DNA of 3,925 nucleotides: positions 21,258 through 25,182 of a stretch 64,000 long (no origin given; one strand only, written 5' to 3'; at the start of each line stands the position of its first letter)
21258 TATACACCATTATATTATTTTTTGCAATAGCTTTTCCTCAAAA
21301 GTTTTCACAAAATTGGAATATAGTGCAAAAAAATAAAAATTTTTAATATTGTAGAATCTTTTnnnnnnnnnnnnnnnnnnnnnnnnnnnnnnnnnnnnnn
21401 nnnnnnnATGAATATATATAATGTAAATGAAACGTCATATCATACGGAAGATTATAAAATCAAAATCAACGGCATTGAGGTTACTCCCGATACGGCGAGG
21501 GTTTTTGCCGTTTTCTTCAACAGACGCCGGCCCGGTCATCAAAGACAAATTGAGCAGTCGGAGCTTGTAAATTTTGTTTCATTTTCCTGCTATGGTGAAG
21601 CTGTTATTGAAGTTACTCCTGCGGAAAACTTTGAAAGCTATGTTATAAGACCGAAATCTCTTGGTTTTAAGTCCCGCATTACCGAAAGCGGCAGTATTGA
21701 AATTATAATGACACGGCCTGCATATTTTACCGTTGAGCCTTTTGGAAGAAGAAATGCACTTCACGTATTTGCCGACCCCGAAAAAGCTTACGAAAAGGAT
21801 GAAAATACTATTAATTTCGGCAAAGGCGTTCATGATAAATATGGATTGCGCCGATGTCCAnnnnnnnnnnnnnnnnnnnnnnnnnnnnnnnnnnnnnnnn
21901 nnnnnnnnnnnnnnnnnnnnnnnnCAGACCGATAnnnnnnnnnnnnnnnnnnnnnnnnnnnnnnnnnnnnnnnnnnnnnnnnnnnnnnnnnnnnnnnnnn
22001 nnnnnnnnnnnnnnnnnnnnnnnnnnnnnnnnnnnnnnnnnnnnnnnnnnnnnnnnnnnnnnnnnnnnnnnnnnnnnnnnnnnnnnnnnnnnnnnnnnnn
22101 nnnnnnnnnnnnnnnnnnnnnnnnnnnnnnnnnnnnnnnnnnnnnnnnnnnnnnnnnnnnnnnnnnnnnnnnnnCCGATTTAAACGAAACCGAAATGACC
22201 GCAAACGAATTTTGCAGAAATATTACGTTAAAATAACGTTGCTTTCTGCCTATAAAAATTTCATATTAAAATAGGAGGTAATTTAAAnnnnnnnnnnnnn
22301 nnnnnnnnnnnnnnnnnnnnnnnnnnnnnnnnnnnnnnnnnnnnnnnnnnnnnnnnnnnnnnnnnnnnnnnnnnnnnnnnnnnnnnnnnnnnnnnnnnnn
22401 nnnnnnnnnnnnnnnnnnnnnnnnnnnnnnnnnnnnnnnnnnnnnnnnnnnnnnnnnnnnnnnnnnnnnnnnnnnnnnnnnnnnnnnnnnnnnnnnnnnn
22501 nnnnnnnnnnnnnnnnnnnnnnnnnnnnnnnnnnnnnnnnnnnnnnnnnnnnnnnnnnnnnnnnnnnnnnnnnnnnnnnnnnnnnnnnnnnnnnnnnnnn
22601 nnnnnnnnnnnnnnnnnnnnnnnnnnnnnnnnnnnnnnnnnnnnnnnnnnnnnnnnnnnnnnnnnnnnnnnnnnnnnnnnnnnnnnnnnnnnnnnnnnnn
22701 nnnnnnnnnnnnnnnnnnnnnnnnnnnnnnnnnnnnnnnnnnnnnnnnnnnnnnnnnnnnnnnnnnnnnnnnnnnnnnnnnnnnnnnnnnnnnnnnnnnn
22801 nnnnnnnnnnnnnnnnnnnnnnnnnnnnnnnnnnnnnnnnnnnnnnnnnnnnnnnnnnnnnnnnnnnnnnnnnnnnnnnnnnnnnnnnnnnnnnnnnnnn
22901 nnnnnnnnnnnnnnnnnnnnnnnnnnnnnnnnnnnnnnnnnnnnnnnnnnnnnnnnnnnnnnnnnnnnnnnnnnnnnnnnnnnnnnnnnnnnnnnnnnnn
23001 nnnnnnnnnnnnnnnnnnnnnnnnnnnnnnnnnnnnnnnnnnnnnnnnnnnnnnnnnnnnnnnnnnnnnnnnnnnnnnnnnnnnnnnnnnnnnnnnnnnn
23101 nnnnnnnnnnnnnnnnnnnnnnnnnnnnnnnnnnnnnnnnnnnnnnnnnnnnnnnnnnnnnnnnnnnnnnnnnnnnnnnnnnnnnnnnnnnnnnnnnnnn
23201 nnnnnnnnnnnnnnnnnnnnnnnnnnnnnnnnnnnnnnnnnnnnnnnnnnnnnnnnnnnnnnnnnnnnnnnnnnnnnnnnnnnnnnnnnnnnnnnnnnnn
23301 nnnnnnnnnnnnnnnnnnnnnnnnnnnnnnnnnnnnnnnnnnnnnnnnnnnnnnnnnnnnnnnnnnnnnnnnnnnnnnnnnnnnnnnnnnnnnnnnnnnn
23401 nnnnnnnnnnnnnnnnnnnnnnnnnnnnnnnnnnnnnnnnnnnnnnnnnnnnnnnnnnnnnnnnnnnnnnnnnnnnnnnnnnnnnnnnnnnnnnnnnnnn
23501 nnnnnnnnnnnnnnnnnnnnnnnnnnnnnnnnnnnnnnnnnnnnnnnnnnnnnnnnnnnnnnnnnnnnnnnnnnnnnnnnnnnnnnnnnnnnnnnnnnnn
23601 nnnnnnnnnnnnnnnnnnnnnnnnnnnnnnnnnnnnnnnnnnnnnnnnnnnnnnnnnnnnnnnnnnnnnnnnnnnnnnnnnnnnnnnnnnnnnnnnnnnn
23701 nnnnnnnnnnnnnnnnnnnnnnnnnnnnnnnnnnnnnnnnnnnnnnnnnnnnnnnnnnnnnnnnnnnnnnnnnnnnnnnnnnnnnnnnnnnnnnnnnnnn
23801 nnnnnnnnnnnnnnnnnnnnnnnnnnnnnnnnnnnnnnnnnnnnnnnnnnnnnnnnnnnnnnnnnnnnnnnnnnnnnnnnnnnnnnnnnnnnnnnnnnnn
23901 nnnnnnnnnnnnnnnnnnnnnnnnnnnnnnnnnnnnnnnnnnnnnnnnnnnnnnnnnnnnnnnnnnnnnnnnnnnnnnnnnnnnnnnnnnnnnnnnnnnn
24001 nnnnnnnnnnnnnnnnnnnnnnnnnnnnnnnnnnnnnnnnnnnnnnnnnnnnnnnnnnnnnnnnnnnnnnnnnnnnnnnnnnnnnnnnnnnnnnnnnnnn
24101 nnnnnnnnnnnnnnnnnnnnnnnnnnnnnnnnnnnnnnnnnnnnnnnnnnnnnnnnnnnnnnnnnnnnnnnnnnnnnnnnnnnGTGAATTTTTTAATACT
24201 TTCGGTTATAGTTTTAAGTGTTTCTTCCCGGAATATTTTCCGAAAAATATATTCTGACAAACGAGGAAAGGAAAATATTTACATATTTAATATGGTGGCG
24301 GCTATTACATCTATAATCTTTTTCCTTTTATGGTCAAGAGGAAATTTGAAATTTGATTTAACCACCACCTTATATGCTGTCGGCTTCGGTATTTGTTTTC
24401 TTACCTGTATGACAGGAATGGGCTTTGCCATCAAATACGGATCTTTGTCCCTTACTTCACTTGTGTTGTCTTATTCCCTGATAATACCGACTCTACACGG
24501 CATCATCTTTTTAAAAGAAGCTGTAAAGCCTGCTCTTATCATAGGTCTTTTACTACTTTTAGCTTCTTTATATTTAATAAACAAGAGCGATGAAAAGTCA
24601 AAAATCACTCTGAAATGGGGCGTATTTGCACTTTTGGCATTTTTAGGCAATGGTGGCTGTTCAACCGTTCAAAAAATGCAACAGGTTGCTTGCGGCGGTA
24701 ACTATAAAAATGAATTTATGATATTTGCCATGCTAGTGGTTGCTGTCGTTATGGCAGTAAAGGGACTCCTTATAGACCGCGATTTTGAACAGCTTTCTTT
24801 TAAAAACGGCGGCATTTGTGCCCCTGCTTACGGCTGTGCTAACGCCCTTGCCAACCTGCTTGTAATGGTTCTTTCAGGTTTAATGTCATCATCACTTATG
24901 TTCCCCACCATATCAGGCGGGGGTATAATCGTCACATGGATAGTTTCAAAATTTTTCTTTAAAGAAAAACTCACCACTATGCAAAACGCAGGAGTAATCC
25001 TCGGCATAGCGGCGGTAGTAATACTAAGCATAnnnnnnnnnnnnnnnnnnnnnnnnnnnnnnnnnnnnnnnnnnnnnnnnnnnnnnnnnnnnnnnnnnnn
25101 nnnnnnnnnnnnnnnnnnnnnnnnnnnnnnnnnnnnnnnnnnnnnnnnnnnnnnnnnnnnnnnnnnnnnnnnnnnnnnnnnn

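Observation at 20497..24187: Decaying carbohydrate-utilisation locus: frameshifted PocR/AraC regulator, glycoside-hydrolase relic, and hydrolase-like gene split by a homopolymer frameshift plus in-frame amber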

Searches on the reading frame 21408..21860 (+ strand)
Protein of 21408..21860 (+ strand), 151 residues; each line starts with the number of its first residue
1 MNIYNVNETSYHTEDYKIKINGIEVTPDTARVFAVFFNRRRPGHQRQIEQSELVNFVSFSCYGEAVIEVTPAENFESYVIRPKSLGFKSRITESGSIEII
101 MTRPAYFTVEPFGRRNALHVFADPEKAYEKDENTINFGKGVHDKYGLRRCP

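Call 7: search_protein_families(library=pfam, max_evalue=0.01, proteins=[window:21408-21860:+])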
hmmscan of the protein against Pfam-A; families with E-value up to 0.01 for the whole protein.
seq(151 aa): 0 families

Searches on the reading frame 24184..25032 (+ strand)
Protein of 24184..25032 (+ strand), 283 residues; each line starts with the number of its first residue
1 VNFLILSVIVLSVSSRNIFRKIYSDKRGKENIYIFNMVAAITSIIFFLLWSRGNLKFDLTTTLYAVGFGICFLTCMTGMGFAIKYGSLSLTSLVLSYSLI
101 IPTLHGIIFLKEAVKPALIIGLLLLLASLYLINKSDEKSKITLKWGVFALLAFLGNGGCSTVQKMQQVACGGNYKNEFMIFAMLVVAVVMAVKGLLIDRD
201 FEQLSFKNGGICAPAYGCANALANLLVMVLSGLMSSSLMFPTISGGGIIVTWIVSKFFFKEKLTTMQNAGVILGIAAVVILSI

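Call 7: search_protein_families(library=pfam, max_evalue=0.01, proteins=[window:24184-25032:+])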
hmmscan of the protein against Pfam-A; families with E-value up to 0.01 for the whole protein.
window:24184-25032:+ (283 aa): 1 family
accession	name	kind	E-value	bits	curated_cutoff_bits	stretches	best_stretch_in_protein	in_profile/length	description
PF00892.27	EamA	-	4.7e-06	27.4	28.2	1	17-133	18-134/135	EamA-like transporter family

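Call 32: list_cluster_members(proteins=[P0001, window:24184-25032:+, window:25103-26125:-, window:19799-20470:-, window:20500-21111:-, window:26125-27882:-])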
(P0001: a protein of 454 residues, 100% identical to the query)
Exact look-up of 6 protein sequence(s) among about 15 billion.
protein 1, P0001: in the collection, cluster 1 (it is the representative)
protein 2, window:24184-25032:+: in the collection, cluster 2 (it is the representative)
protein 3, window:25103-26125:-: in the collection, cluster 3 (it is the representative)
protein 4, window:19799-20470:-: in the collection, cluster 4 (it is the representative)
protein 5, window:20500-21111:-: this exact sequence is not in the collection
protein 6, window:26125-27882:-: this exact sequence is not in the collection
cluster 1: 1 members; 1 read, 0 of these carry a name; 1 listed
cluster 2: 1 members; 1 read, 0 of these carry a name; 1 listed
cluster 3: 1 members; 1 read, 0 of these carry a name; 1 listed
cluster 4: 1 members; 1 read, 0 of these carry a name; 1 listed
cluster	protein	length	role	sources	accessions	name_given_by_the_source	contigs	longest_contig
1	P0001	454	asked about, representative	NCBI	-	-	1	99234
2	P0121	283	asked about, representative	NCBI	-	-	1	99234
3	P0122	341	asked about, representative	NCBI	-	-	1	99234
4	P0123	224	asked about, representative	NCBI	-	-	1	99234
